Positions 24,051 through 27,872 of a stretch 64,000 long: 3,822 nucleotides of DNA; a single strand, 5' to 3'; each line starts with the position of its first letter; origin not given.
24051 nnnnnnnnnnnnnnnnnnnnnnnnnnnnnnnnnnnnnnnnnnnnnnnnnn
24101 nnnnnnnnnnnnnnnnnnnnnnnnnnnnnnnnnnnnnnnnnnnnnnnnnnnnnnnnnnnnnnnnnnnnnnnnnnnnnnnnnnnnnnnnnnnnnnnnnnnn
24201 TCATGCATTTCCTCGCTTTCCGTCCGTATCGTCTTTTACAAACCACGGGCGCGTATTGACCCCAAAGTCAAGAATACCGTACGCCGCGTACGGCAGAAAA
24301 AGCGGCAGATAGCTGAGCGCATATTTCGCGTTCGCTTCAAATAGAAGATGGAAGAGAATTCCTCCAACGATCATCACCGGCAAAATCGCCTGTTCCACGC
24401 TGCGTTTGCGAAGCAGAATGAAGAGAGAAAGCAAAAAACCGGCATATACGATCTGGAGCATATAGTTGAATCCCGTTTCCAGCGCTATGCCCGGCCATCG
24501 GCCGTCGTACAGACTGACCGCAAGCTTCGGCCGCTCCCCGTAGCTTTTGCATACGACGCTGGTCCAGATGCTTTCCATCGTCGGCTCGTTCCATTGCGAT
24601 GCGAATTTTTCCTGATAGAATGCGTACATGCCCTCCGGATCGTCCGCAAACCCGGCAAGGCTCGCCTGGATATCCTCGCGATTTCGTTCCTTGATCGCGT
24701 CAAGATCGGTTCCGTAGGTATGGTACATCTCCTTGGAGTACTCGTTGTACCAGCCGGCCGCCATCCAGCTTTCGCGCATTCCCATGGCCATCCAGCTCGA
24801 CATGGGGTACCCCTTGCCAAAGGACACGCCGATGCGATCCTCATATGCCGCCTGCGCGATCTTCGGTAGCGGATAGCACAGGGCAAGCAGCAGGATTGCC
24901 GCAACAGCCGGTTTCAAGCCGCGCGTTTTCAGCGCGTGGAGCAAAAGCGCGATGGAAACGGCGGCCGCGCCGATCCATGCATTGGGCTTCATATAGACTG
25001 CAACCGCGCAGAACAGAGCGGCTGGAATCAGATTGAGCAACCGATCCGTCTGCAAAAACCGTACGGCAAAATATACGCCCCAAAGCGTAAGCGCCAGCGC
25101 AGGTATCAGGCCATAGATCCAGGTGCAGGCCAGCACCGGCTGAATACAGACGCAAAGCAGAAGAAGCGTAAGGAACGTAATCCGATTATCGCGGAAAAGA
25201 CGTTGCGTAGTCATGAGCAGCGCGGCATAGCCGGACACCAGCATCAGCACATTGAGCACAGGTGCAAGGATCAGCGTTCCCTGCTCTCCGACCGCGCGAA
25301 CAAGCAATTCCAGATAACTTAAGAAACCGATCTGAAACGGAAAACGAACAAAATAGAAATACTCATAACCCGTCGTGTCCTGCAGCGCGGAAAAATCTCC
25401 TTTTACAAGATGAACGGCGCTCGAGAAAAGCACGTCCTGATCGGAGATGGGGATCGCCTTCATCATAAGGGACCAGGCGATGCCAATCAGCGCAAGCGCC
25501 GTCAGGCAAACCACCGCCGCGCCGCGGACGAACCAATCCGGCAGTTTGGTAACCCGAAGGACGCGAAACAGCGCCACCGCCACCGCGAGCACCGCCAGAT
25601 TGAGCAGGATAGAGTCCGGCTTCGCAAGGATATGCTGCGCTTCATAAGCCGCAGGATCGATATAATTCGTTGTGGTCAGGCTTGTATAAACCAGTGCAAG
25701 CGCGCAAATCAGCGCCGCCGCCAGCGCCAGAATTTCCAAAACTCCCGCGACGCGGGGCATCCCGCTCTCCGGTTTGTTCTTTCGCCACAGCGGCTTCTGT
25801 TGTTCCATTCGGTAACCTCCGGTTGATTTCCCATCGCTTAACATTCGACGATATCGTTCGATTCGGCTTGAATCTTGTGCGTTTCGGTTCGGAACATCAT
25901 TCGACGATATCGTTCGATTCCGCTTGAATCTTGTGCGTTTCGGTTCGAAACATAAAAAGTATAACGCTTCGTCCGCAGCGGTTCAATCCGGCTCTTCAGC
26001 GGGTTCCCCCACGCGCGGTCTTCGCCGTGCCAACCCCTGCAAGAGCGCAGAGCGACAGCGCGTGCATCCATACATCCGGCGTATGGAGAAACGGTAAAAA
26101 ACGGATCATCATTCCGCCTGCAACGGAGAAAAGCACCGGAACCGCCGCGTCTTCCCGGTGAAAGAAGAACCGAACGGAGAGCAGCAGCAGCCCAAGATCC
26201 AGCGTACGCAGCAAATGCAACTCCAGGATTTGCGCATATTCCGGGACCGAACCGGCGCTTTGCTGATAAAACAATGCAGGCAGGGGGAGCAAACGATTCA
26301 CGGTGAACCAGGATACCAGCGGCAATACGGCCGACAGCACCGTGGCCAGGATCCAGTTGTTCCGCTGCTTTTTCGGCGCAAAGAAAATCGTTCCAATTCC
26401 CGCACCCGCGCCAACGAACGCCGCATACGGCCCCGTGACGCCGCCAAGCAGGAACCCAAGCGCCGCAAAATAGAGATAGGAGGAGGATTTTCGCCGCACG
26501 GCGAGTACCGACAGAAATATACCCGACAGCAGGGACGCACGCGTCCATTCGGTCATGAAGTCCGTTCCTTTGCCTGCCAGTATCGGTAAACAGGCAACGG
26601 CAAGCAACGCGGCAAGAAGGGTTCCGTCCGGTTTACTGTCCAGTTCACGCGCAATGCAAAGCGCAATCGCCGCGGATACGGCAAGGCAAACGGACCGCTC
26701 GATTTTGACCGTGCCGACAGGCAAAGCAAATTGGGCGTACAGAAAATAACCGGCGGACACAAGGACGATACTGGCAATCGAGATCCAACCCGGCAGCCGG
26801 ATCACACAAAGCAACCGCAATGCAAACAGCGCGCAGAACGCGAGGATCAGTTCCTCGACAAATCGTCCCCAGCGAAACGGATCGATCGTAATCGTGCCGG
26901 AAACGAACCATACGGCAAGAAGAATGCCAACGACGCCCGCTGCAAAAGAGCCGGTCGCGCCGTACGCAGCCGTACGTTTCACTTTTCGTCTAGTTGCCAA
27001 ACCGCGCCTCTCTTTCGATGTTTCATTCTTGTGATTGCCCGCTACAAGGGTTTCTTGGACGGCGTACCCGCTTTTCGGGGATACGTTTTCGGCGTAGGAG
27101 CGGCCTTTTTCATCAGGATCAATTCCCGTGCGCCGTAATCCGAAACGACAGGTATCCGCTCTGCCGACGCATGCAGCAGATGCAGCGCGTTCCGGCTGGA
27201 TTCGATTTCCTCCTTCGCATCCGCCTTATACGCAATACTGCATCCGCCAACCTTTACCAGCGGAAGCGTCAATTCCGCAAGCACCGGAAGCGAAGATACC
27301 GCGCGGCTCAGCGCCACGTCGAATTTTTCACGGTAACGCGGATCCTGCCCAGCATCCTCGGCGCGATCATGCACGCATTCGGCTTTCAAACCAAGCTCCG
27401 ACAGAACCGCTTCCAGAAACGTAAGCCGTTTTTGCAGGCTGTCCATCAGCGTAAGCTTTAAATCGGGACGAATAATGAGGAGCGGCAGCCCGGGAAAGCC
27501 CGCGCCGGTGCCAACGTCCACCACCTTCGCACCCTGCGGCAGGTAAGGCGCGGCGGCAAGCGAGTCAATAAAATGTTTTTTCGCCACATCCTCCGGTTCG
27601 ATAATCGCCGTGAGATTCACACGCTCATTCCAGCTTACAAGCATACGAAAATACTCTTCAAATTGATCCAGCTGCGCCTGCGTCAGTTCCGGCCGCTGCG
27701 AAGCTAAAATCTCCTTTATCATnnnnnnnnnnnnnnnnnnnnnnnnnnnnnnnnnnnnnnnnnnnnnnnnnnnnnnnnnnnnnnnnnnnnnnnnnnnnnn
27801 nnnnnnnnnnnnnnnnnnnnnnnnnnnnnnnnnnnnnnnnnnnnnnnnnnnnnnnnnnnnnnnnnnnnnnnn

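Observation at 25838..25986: Promoter plus a perfect-register 2 x 56-bp tandem duplication encoding two near-identical 18/19-aa mini-ORFs upstream of the GT-C-like operon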

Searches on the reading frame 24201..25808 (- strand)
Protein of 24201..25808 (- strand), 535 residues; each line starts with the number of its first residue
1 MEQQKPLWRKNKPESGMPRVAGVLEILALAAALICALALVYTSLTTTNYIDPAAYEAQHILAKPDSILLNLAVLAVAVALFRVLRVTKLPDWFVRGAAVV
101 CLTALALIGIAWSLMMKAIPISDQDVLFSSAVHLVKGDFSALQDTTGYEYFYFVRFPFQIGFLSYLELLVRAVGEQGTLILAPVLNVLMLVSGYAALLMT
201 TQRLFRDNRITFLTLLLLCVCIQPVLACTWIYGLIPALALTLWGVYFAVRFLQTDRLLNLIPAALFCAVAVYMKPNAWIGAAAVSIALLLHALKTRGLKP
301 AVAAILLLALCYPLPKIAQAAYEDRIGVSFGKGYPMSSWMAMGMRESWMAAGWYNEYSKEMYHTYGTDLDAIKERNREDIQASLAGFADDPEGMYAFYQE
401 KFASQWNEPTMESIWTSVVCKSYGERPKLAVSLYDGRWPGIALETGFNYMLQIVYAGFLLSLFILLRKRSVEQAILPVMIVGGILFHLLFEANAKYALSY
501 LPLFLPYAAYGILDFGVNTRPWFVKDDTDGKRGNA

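Call 8: search_protein_families(library=pfam, proteins=[window:24201-25808:-])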
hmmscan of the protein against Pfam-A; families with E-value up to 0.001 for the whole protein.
window:24201-25808:- (535 aa): 0 families

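Call 10: find_related_loci(query=window:24201-25808:-, collection=genome_contigs, flank=6000)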
Query window:24201-25808:- (535 aa) in genome_contigs; peptide patterns used: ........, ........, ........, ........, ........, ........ (x = any residue, [..] = any of these).
27 stretches matched a pattern; 4 encode a relative of the query (tblastn E <= 1e-3); 4 distinct loci.
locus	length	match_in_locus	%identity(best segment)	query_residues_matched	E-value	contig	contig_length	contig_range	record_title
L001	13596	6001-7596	75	1-532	0e+0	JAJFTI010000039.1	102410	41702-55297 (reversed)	MAG: Eubacteriales bacterium isolate bin.182 k141_569291, whole genome shotgun sequence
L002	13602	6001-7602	66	3-534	0e+0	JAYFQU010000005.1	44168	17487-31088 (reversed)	MAG: Christensenella sp. isolate CA_33 c_CA_000000016010, whole genome shotgun sequence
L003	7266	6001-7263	61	42-462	3e-172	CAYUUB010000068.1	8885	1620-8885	MAG TPA_asm: uncultured Oscillospiraceae bacterium isolate binchicken_co271_13 genome assembly, contig: NODE_13358_lengt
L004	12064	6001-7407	46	47-516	6e-120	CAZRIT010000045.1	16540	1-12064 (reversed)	MAG TPA_asm: uncultured Oscillospiraceae bacterium isolate binchicken_co45_385 genome assembly, contig: NODE_6003_length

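Call 15: find_encoding_contigs(protein=window:24201-25808:-, flank=3000, max_places=10)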
Protein window:24201-25808:- (535 aa): 5 contigs read that carry it; 3 places shown.
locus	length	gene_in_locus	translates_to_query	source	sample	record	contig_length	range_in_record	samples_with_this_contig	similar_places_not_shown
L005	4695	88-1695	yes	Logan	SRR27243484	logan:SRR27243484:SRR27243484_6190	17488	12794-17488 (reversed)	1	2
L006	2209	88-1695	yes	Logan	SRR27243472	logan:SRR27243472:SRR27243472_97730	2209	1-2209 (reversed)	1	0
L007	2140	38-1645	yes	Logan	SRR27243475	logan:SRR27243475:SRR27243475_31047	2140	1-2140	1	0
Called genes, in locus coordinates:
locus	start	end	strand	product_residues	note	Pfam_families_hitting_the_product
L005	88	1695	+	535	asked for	PF27792:CHIM_prot (faint)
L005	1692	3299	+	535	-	-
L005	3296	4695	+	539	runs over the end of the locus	PF13231:PMT_2 (weak)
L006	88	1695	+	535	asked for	PF27792:CHIM_prot (faint)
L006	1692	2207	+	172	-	?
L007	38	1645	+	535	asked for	PF27792:CHIM_prot (faint)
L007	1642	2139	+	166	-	?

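Call 22: find_homologous_proteins(query=window:24201-25808:-, max_evalue=1e-50)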
Query window:24201-25808:- (535 aa): 49 proteins with E <= 1e-50 among 8000 candidates.
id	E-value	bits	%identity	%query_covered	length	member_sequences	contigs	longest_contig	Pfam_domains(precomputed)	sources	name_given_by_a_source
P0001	0.0e+0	1192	99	100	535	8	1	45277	PF27792.1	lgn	-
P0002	0.0e+0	1054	87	100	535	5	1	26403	PF27792.1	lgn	-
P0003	9.0e-284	960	80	99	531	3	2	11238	PF27792.1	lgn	-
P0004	3.1e-280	948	79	100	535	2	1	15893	PF27792.1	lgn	-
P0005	2.1e-272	923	77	99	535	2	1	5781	PF13231.13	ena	-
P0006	5.4e-266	901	75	99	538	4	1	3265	PF27792.1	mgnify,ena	mgnify:CR=1 FL=1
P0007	1.5e-265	900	74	100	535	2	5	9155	-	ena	-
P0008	2.0e-263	893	74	100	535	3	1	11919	PF27792.1,PF13231.13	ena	-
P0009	6.2e-260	881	73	99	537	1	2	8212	PF27792.1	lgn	-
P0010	4.5e-258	875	73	100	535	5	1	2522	PF27792.1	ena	-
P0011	7.3e-236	802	69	97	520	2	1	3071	-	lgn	-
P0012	8.4e-235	798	67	99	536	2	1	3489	PF27792.1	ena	-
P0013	4.2e-233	793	68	92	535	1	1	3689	PF27792.1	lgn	-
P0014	1.1e-229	782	66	98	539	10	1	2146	PF27792.1,PF13231.13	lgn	-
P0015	9.4e-229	779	66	99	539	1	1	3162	PF27792.1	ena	-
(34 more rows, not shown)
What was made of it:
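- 24201..25808 (-): First of three tandem multi-pass membrane paralogs (GT-C/PMT_2-like), 535 aa. Orthologs are shown in calls 10 and 22.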

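Call 23: find_encoding_contigs(protein=P0001, flank=2500, max_places=6)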
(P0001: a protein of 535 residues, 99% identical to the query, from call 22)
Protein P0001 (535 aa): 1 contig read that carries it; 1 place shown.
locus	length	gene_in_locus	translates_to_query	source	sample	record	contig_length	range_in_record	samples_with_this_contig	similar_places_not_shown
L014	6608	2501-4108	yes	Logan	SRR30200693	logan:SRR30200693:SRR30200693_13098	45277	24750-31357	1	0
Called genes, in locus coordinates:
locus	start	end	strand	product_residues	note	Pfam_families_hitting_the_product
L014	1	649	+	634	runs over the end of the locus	PF01134:GIDA, PF01266:DAO (faint), PF07992:Pyr_redox_2 (faint), PF12831:FAD_oxidored (weak), PF21680:GIDA_C_1st, PF13932:SAM_GIDA_C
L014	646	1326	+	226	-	PF02527:GidB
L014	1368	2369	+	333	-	-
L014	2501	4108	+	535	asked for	PF27792:CHIM_prot (faint)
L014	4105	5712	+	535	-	-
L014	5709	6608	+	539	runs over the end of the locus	PF13231:PMT_2 (weak)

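Call 24: find_encoding_contigs(protein=P0002, flank=2500, max_places=6)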
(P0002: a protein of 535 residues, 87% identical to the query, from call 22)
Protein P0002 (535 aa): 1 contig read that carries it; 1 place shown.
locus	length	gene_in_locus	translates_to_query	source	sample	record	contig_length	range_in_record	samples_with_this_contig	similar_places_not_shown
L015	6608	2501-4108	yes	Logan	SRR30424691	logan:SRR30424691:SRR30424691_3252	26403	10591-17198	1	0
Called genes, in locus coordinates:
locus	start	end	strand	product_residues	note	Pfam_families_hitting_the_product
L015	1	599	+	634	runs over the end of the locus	PF01134:GIDA, PF01266:DAO (faint), PF12831:FAD_oxidored (weak), PF21680:GIDA_C_1st, PF13932:SAM_GIDA_C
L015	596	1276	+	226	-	PF02527:GidB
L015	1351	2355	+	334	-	-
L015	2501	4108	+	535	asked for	PF27792:CHIM_prot (faint)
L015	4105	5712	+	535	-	PF13231:PMT_2 (weak)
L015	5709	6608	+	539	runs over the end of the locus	-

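Call 25: find_encoding_contigs(protein=P0003, flank=2500, max_places=6)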
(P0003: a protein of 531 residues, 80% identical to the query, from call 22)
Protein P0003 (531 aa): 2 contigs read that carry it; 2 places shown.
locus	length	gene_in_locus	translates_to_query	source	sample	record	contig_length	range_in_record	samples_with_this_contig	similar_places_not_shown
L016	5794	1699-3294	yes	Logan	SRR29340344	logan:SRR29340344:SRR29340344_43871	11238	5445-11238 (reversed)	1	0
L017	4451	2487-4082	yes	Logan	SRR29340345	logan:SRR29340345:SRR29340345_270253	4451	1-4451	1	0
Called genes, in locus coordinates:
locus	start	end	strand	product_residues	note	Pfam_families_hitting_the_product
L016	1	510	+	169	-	?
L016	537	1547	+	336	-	-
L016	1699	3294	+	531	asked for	PF27792:CHIM_prot (faint)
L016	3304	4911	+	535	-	-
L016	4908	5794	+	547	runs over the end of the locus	PF13231:PMT_2 (weak)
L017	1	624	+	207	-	?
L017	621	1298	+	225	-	PF02527:GidB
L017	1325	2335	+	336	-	-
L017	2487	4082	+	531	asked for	PF27792:CHIM_prot (faint)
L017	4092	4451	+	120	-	?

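Call 26: find_encoding_contigs(protein=P0004, flank=2500, max_places=6)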
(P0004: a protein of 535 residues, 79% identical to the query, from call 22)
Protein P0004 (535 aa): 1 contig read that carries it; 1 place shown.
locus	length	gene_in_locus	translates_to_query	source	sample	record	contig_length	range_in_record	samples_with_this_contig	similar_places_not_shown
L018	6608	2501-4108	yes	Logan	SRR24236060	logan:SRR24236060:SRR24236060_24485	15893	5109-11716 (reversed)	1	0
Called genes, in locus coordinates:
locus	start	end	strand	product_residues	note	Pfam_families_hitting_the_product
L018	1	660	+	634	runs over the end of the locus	PF01134:GIDA, PF07992:Pyr_redox_2 (weak), PF12831:FAD_oxidored (weak), PF21680:GIDA_C_1st, PF13932:SAM_GIDA_C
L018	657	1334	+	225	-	PF02527:GidB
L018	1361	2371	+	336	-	-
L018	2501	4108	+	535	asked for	PF27792:CHIM_prot (faint)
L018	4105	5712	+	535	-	PF13231:PMT_2 (weak)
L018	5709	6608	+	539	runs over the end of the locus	PF27792:CHIM_prot (faint), PF13231:PMT_2 (weak)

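Call 32: find_encoding_contigs(protein=P0051, flank=1500, max_places=10)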
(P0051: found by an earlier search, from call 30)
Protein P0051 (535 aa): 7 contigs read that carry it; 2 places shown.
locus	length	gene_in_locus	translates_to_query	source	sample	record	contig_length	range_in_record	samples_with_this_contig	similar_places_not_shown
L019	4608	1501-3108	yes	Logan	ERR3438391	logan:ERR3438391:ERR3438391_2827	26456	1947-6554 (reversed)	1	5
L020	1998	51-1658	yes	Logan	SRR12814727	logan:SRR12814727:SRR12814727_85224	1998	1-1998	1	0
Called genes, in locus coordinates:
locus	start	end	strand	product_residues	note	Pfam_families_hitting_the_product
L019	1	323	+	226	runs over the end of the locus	PF02527:GidB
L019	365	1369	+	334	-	-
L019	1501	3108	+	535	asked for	PF27792:CHIM_prot (faint)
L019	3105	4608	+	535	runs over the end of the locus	-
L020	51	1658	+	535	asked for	PF27792:CHIM_prot (faint)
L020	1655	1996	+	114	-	?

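Call 33: find_encoding_contigs(protein=P0055, flank=1500, max_places=6)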
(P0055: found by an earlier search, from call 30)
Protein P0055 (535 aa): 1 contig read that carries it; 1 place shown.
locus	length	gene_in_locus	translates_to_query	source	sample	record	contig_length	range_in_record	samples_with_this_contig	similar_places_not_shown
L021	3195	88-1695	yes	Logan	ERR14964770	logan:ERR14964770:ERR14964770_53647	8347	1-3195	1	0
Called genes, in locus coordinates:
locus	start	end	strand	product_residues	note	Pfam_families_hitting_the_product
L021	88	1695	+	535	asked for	PF27792:CHIM_prot (faint)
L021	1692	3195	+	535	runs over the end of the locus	-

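Call 36: find_encoding_contigs(protein=P0054, flank=1500, max_places=4)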
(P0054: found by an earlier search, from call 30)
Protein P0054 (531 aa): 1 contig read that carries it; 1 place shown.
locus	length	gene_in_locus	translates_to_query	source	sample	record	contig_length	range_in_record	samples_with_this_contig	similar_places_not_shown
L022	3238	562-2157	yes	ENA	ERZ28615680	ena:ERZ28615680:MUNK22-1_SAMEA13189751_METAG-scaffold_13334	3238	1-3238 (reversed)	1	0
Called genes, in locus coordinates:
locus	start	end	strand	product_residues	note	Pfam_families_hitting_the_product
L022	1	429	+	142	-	?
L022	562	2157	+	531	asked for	PF27792:CHIM_prot (faint)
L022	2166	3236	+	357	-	?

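Call 37: find_encoding_contigs(protein=P0053, flank=1500, max_places=4)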
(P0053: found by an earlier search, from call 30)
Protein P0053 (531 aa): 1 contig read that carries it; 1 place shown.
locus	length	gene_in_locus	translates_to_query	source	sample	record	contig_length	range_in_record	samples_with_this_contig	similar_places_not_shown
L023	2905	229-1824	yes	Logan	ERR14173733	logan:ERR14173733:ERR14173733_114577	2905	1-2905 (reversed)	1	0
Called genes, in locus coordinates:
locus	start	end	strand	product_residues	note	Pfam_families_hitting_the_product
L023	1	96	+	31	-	?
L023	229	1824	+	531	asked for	PF27792:CHIM_prot (faint)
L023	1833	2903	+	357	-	?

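Call 38: find_encoding_contigs(protein=P0056, flank=1500, max_places=4)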
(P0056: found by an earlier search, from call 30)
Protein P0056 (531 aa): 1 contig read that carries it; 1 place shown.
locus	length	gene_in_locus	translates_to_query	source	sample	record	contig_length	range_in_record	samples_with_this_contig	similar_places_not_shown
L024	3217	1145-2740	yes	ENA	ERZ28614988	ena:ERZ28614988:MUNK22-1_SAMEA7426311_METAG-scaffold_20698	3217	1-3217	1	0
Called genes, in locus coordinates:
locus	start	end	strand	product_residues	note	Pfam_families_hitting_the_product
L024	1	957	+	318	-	?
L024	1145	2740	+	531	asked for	PF27792:CHIM_prot (faint)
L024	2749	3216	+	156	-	?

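Call 43: search_protein_families(library=ncbifam, proteins=[window:24201-25808:-], max_evalue=0.01)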
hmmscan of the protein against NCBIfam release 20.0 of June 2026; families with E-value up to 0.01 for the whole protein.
window:24201-25808:- (535 aa): 1 family
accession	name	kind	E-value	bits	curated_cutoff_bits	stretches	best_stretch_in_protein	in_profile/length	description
TIGR03766.2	TIGR03766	equivalog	0.0001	21.3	500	1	446-508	425-488/496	TIGR03766 family XrtG-associated glycosyltransferase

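Call 58: find_encoding_contigs(protein=P0052, flank=1500, max_places=6)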
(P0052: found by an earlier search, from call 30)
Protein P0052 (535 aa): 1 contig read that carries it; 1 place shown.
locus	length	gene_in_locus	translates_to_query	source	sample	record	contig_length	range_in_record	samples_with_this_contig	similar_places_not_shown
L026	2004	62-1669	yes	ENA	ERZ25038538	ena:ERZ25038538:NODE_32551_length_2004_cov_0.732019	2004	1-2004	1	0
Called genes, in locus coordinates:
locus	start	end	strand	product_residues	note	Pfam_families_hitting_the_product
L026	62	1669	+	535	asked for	PF27792:CHIM_prot (faint)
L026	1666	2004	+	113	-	?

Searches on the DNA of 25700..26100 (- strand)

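Call 31: search_rna_families(source=window, start=25700, end=26100, threshold=evalue, max_evalue=10)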
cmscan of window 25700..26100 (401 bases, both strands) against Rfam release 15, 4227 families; matches with E-value up to 10: 1.
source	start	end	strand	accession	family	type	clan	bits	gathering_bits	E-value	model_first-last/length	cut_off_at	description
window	25883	25950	+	RF03199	MIR5271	Gene; miRNA;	-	16.1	90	3.7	1-78/78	no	MIR5271 microRNA precursor family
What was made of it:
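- On Known cis-regulatory RNA (Rfam family): At E<=10 the only match is a spurious plant miRNA model on the opposite strand (E = 3.7) (call 31).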

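Call 65: search_dna_similar(query=window:25838-25960:-, collection=plasmids, mode=distant, max_evalue=0.01, max_rows=5)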
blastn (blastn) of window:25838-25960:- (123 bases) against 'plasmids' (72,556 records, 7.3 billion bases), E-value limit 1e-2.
No match.

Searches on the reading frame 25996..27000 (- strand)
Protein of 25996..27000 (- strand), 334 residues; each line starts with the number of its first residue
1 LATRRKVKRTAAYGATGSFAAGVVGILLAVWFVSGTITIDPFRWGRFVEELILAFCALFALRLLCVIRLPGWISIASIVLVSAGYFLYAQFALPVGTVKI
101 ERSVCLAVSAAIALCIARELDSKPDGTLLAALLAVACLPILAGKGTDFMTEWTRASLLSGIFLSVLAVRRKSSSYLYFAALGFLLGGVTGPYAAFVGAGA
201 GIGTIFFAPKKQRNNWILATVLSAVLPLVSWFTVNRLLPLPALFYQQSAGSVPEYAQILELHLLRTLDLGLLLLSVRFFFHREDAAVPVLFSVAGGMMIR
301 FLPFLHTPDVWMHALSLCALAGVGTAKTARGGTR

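Call 8: search_protein_families(library=pfam, proteins=[window:25996-27000:-])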
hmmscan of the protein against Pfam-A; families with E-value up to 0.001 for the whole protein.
window:25996-27000:- (334 aa): 0 families

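Call 19: find_encoding_contigs(protein=window:25996-27000:-, flank=3000, max_places=10)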
Protein window:25996-27000:- (334 aa): 6 contigs read that carry it; 6 places shown.
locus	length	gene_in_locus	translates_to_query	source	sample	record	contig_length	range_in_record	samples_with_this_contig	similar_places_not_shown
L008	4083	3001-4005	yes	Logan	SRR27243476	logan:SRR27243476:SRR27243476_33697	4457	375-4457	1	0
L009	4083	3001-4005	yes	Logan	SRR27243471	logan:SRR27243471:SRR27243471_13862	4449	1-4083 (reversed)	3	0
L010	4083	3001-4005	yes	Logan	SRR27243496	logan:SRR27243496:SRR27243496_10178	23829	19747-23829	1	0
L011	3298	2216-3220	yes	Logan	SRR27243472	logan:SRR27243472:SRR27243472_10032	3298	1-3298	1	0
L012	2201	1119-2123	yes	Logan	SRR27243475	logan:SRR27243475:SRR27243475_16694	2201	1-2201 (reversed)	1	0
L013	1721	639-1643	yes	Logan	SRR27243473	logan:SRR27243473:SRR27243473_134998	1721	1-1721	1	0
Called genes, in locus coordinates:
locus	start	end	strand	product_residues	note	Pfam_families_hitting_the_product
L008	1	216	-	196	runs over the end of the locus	?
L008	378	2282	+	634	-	PF01134:GIDA, PF01266:DAO (faint), PF07992:Pyr_redox_2 (faint), PF12831:FAD_oxidored (weak), PF21680:GIDA_C_1st, PF13932:SAM_GIDA_C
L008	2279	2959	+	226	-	PF02527:GidB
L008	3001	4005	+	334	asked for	-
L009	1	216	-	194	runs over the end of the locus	?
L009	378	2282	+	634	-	PF01134:GIDA, PF01266:DAO (faint), PF07992:Pyr_redox_2 (faint), PF12831:FAD_oxidored (weak), PF21680:GIDA_C_1st, PF13932:SAM_GIDA_C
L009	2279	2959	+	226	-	PF02527:GidB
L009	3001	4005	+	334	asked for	-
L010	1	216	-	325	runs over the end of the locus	PF01966:HD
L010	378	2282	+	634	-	PF01134:GIDA, PF01266:DAO (faint), PF07992:Pyr_redox_2 (faint), PF12831:FAD_oxidored (weak), PF21680:GIDA_C_1st, PF13932:SAM_GIDA_C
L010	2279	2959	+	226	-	PF02527:GidB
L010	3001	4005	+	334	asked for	-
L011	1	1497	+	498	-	?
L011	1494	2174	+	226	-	PF02527:GidB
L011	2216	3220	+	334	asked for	-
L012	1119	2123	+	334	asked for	-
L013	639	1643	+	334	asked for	-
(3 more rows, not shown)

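Call 30: list_cluster_members(proteins=[P0001, window:25996-27000:-])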
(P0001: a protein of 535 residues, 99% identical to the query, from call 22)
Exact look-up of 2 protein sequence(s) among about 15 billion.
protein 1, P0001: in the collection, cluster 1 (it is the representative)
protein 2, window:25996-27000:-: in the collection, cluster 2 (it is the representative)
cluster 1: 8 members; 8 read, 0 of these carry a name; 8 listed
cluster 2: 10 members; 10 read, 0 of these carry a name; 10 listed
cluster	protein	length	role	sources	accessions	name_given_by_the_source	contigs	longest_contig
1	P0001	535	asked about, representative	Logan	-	-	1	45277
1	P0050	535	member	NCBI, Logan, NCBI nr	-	-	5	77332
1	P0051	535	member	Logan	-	-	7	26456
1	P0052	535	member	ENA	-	-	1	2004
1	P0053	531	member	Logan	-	-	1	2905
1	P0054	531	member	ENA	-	-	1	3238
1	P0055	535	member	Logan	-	-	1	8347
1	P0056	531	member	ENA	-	-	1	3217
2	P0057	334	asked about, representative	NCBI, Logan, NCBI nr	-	-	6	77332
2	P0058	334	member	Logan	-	-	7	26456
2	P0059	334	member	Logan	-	-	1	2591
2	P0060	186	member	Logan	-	-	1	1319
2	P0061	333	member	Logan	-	-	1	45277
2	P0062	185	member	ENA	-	-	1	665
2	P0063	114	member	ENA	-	-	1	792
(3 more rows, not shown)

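Call 43: search_protein_families(library=ncbifam, proteins=[window:25996-27000:-], max_evalue=0.01)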
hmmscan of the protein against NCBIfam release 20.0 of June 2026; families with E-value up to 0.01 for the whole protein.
window:25996-27000:- (334 aa): 0 families

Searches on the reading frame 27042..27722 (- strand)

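Call 8: search_protein_families(library=pfam, proteins=[window:27042-27722:-])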
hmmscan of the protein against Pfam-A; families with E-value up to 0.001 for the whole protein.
window:27042-27722:- (226 aa): 2 families
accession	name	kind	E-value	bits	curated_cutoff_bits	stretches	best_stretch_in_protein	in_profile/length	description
PF02527.21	GidB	-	1.4e-49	168.4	27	1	17-195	1-178/184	rRNA small subunit methyltransferase G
PF05175.20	MTS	-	0.00038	20.6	23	1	53-126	25-95/170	Methyltransferase small domain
